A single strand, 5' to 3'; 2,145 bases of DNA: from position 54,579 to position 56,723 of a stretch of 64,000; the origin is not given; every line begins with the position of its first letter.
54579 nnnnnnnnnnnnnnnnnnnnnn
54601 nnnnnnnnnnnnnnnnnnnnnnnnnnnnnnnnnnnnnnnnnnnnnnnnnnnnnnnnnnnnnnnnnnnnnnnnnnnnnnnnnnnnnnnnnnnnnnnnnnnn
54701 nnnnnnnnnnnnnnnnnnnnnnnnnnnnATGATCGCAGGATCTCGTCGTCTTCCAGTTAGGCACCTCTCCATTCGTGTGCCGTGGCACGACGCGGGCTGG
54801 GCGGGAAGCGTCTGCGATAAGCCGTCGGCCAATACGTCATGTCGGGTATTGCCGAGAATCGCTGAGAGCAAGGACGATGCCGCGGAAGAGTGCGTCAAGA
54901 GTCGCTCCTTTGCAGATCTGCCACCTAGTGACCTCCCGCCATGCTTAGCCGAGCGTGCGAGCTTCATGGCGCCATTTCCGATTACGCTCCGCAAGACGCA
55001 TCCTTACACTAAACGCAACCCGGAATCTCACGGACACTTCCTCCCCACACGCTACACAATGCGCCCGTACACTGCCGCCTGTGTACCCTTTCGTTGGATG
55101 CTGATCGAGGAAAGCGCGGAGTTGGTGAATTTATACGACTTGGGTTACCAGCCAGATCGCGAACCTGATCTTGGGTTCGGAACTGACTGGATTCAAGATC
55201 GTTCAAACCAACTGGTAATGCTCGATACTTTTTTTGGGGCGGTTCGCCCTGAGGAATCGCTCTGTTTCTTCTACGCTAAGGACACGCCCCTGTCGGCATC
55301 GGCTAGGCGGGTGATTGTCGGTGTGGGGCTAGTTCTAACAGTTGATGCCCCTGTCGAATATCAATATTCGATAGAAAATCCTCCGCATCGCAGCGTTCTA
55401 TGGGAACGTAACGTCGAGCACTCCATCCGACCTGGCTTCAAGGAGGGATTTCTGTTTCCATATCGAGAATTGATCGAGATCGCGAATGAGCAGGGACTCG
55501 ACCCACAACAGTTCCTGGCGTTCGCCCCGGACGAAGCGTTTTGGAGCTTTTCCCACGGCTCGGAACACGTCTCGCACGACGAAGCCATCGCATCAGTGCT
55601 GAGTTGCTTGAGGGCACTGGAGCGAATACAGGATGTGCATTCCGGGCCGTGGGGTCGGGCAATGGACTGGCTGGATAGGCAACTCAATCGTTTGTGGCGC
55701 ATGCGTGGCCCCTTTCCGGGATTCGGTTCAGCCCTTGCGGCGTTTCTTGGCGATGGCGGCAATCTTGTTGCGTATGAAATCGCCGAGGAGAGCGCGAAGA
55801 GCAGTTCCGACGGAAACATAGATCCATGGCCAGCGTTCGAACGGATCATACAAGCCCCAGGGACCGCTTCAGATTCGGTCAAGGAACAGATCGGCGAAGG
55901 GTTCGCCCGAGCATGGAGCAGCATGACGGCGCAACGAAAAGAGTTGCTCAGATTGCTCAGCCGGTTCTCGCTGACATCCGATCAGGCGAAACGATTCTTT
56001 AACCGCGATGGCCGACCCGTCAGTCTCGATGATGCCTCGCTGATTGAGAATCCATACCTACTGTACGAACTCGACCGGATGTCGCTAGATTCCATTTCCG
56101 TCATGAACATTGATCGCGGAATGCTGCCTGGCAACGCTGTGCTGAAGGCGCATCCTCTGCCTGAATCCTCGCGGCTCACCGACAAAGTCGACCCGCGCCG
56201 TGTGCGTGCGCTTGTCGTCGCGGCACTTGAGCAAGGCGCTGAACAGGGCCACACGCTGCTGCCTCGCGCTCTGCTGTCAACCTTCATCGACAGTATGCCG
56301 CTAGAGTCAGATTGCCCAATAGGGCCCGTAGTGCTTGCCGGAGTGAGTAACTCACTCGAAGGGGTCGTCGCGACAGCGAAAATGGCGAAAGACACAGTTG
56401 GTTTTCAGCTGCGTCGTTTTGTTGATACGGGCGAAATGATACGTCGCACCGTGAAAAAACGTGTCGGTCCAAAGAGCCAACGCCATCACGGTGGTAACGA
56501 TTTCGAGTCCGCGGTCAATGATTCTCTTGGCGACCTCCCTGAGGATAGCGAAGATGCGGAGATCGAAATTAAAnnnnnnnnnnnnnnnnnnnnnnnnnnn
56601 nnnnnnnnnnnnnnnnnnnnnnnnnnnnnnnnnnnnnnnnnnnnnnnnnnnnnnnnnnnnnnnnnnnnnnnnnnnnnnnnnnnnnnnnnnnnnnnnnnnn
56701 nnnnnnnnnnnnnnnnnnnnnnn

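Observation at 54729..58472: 1247-aa helicase-nuclease with an unassigned Cys-rich N-terminal half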

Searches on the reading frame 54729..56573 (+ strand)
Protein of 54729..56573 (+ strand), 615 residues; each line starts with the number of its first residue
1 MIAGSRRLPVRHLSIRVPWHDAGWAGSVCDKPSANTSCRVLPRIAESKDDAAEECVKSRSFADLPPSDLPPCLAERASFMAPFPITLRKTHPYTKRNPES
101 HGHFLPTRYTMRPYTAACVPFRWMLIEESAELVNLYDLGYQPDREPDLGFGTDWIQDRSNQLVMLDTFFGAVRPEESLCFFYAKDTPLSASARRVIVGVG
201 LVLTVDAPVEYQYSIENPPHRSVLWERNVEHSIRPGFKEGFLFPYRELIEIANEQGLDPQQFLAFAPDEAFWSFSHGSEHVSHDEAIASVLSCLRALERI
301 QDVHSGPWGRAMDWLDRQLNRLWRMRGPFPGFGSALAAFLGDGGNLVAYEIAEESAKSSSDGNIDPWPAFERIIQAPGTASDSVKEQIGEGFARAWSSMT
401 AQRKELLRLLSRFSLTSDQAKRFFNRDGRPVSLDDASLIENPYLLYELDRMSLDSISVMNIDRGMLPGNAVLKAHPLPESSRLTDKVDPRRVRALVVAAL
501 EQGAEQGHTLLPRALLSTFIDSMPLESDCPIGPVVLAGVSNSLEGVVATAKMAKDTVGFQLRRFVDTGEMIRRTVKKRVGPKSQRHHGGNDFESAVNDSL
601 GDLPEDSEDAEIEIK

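Call 28: predict_structure(alignment_id=A1)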
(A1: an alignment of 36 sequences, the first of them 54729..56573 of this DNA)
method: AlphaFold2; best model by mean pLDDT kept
length: 615 residues; sequences in the alignment: 36
mean_pLDDT: 90.0   pTM: 0.88
mean pLDDT of the five models: 90.0, 87.4, 86.1, 79.7, 78.0
residues with pLDDT >= 90: 387; 70-90: 218; 50-70: 10; < 50: 0
segments of 3 or more residues with pLDDT < 50: none
pLDDT, mean of each block of 10 residues (from residue 1): 87 92 87 79 84 94 91 87 92 90 94 94 92 89 88 91 95 95 82 90 96 94 94 93 91 90 89 88 95 95 94 96 92 95 89 77 86 90 87 95 96 95 90 90 95 92 91 91 93 96 90 92 89 89 92 88 94 84 71 78 83 75
secondary structure, 60 per line:
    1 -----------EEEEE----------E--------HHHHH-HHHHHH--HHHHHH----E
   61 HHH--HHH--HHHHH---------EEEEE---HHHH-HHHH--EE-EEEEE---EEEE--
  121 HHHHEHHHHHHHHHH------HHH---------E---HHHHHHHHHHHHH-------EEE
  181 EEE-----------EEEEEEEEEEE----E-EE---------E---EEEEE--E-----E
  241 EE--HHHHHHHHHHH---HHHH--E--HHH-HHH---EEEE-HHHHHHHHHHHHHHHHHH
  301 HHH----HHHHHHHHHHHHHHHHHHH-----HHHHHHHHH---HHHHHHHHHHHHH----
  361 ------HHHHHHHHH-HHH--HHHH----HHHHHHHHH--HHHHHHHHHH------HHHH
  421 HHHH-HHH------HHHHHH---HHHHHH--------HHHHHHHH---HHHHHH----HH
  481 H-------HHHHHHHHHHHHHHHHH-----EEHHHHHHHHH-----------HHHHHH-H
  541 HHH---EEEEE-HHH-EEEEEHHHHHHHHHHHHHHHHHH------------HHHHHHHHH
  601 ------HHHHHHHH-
elements in order: E12-16 H36-40 H42-47 H50-55 H71-75 E85-89 H93-96 H98-101 E107-111 E115-118 H121-124 H126-135 H158-170 E178-183 E195-205 E227-231 E240-242 H245-255 H259-262 E278-281 H283-303 H308-326 H332-340 H344-356 H367-375 H382-385 H390-398 H401-410 H417-424 H435-440 H444-449 H458-465 H469-474 H489-505 H513-521 H533-538 H540-543 E547-551 E557-561 H562-579 H592-600 H607-614

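Call 32: fold_search(model_id=the predicted structure, library=pdb)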
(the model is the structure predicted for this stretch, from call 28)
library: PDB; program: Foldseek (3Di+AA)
matches with E <= 10: 492; with E <= 0.001: 0
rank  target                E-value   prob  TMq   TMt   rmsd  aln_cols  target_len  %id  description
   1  7a6h_O                3.7e-02  0.18  0.10  0.11  25.5       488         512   10  Cryo-EM structure of human apo RNA Polymerase III (released 2021-02-03)
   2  2co5_B                7.2e-02  0.99  0.10  0.49  12.4       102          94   17  F93 FROM STIV, a winged-helix DNA-binding protein (released 2006-05-31)
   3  5csa_B                1.1e-01  0.11  0.13  0.10  24.4       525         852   12  Crystal structure of domains BT-BCCP-AC1-AC5 of yeast acetyl-CoA carboxylase (released 2015-10-28)
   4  2co5_A                1.2e-01  0.98  0.09  0.49  11.7        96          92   19  F93 FROM STIV, a winged-helix DNA-binding protein (released 2006-05-31)
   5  4xgc_E                1.2e-01  0.25  0.10  0.14  19.6       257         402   14  Crystal structure of the eukaryotic origin recognition complex (released 2015-04-01)
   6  3gpl_A                1.5e-01  0.99  0.18  0.21   6.2       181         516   14  Crystal structure of the ternary complex of RecD2 with DNA and ADPNP (released 2009-06-16)
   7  7jk5_A                1.9e-01  0.16  0.11  0.16  24.3       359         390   10  Structure of Drosophila ORC bound to DNA (released 2020-09-09)
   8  5a42                  2.9e-01  0.06  0.12  0.06  21.5       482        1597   11  Cryo-EM single particle 3D reconstruction of the native conformation of E. coli alpha-2-macroglobulin (ECAM) (released 2015-07-29)
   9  9qo4_D                3.4e-01  0.13  0.14  0.20  26.0       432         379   13  Dissociation-state-3 of 9-subunit CSN and SCF (SKP1-SKP2-CKS1) complex (released 2026-02-04)
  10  9gm5_A                3.8e-01  0.21  0.09  0.13  16.9       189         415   13  OCCM maturation intermediate stalled with an Arginine Finger mutation in Mcm5: Conformer 1 (released 2025-03-05)
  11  1fnn_A                3.8e-01  0.13  0.10  0.16  25.1       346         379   12  CRYSTAL STRUCTURE OF CDC6P FROM PYROBACULUM AEROPHILUM (released 2000-10-04)
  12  6hix_BN               4.4e-01  0.69  0.09  0.23  13.0       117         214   14  Cryo-EM structure of the Trypanosoma brucei mitochondrial ribosome - This entry contains the large mitoribosomal subu (released 2018-09-26)
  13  2p5d                  4.8e-01  0.20  0.10  0.31  11.0       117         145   10  Crystal structure of MJECL36 from Methanocaldococcus jannaschii DSM 2661 (released 2007-09-18)
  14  5hli_B                5.9e-01  0.89  0.09  0.37  12.8       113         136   13  Structure of Disulfide formed AbfR (released 2017-01-25)
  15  6hiv_BN               5.9e-01  0.63  0.09  0.23  13.1       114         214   15  Cryo-EM structure of the Trypanosoma brucei mitochondrial ribosome - This entry contains the complete mitoribosome (released 2018-10-03)
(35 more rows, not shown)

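Call 44: find_related_loci(query=A1, collection=genome_contigs, flank=10000)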
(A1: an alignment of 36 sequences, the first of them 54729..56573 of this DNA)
Query A1 (615 aa) in genome_contigs; peptide patterns used: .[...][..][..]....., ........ (x = any residue, [..] = any of these).
599 stretches matched a pattern (row limit reached: there are more); 558 encode a relative of the query (tblastn E <= 1e-3); the best 80 are kept; 80 distinct loci.
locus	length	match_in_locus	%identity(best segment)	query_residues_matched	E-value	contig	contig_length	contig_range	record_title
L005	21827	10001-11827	82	1-609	0e+0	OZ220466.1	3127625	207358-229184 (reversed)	MAG: Pseudomonadales bacterium isolate 8d23d998-bd5f-4541-bbc0-7081f96150e9 genome assembly, chromosome: 1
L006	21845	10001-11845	75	1-615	0e+0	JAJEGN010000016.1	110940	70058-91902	MAG: Gammaproteobacteria bacterium isolate p16x57bins.13 k141_69073, whole genome shotgun sequence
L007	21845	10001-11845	75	1-615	0e+0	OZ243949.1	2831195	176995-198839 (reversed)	MAG: Pseudomonadales bacterium isolate 6a9d30c4-610e-41ea-afb2-95b8402403d3 genome assembly, chromosome: 1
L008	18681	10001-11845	74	1-615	0e+0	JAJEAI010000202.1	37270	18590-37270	MAG: Candidatus Binatia bacterium isolate jk18x7bins.45 k141_60941, whole genome shotgun sequence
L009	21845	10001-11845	69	1-615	0e+0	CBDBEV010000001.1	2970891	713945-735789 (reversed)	MAG: bacterium isolate 138114a6-c459-4528-9bbc-32813c999549 genome assembly, contig: contig_1, whole genome shotgun sequ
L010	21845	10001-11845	69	1-615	0e+0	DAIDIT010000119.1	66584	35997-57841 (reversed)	MAG TPA_asm: Proteobacteria bacterium isolate clean368 k141_1220610, whole genome shotgun sequence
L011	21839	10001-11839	68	1-613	0e+0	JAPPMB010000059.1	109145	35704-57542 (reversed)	MAG: Bryobacterales bacterium isolate RHO3_bin_36 NODE_428_length_109145_cov_12.622074, whole genome shotgun sequence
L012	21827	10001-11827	66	1-609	0e+0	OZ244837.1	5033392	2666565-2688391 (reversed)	MAG: Longimicrobiales bacterium isolate 48aeeb49-8e18-4534-9786-cea19b553b3a genome assembly, chromosome: 1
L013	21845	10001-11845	66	1-615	0e+0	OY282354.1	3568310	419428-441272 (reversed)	MAG: uncultured Gammaproteobacteria bacterium isolate b1fdf0bb-5270-493a-8425-87954a876b58 genome assembly, chromosome:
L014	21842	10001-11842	65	1-611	0e+0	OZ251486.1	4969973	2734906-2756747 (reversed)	MAG: Bryobacterales bacterium isolate e73e1c04-a23e-4090-b35f-9f246bdcc4c2 genome assembly, chromosome: 1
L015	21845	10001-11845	61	1-615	0e+0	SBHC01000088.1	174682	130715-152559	MAG: Deltaproteobacteria bacterium isolate M3003 scaffold_19_1, whole genome shotgun sequence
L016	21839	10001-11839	69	1-613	0e+0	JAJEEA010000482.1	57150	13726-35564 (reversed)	MAG: Vicinamibacteria bacterium isolate p16x33bins.71 k141_598431, whole genome shotgun sequence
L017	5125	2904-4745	60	1-613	0e+0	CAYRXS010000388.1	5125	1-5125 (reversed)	MAG TPA_asm: uncultured Planctomycetaceae bacterium isolate binchicken_co97_22 genome assembly, contig: NODE_56390_lengt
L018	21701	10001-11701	69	47-613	0e+0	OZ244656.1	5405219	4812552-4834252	MAG: Vicinamibacterales bacterium isolate f390f8dd-e92b-4ea0-b198-bad1eda30bba genome assembly, chromosome: 1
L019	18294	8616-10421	62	1-603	0e+0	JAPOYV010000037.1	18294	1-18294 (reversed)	MAG: Gammaproteobacteria bacterium isolate COS4_bin_44 NODE_2555_length_18294_cov_14.5381, whole genome shotgun sequence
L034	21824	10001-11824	46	3-600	1e-174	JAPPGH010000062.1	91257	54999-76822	MAG: Candidatus Palauibacter rhopaloidicola isolate RHO1_bin_50 NODE_565_length_91257_cov_426.304544, whole genome shotg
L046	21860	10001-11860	45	7-613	6e-171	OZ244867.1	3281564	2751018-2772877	MAG: Arenicellales bacterium isolate fc3f0915-ecf4-4811-8bf2-63c63896915f genome assembly, chromosome: 1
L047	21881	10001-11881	46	4-613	1e-170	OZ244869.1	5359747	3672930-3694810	MAG: uncultured Candidatus Binatia bacterium isolate 4a3a7036-e571-4a1a-a60d-b403d30aaf4e genome assembly, chromosome: 1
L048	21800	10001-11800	45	4-597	5e-169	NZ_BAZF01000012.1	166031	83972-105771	Geobacter sp. OR-1, whole genome shotgun sequence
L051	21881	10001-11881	45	4-613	8e-167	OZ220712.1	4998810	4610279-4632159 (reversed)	MAG: Thermodesulfobacteriota bacterium isolate 564989d4-0a31-48dd-8468-51938819ad86 genome assembly, chromosome: 1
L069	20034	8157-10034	41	1-611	5e-157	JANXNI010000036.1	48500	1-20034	MAG: Burkholderiales bacterium isolate 339R_concoct_73_sub 339R_k141_1093310, whole genome shotgun sequence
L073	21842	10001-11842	43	1-611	2e-156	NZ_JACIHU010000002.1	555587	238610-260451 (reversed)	Rhizobium etli strain SEMIA 471 Ga0394333_02, whole genome shotgun sequence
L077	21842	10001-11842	43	1-611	3e-156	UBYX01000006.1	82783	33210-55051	Rhizobiales bacterium isolate AFS054504 genome assembly, contig: contig_6, whole genome shotgun sequence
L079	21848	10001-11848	43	1-613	1e-155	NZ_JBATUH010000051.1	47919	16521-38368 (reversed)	MAG: Parvibaculum sp. isolate MFD12217_ilm_asm_bin1 k127_39990, whole genome shotgun sequence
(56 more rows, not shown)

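Call 45: fold_search(model_id=the predicted structure, library=viral)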
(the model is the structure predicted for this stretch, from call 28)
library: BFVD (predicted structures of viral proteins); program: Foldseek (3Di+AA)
matches with E <= 10: 266; with E <= 0.001: 1
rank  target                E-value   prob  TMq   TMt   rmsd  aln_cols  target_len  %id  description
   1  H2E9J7                2.7e-04  1.00  0.22  0.31  16.6       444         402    9  ATP-dependent RecD2 DNA helicase-like helix-hairpin-helix domain-containing protein [Megavirus courdo7]
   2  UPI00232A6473         5.1e-03  1.00  0.25  0.40   8.2       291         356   13  (no name look-up for this kind of identifier)
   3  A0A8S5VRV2            3.3e-02  0.98  0.22  0.13  17.4       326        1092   13  (no name in the UniProt tables at hand)
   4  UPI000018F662         1.7e-01  0.05  0.07  0.08  21.3       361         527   12  (no name look-up for this kind of identifier)
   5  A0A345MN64            2.0e-01  0.90  0.11  0.43  10.1       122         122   15  (no name in the UniProt tables at hand)
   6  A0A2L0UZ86            3.8e-01  0.91  0.12  0.46   9.6       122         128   14  Uncharacterized protein [Agrobacterium phage Atu_ph07]
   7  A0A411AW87            3.8e-01  0.11  0.12  0.08  23.6       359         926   11  DNA primase/polymerase [Pantoea phage vB_PagM_LIET2]
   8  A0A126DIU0            4.3e-01  0.51  0.09  0.23  19.1       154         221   12  (no name in the UniProt tables at hand)
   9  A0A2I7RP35            5.2e-01  0.92  0.09  0.61   2.8        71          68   17  (no name in the UniProt tables at hand)
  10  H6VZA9                5.7e-01  0.35  0.09  0.22  18.8       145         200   10  (no name in the UniProt tables at hand)
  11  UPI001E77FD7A         7.0e-01  0.35  0.10  0.32  11.2       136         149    8  (no name look-up for this kind of identifier)
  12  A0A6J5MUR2            7.4e-01  0.57  0.09  0.35  11.8       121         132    8  Helix-turn-helix domain containing protein [uncultured Caudovirales phage]
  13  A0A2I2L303            7.4e-01  0.09  0.11  0.22  18.0       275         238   12  Uncharacterized protein [Orpheovirus IHUMI-LCC2]
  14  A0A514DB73            7.4e-01  0.02  0.07  0.05  27.3       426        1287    9  RNA-directed RNA polymerase [Aspiviridae sp.]
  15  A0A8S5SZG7            7.8e-01  0.41  0.08  0.35  12.9       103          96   10  Pyocin activator protein PrtN [Siphoviridae sp. ctRwl19]
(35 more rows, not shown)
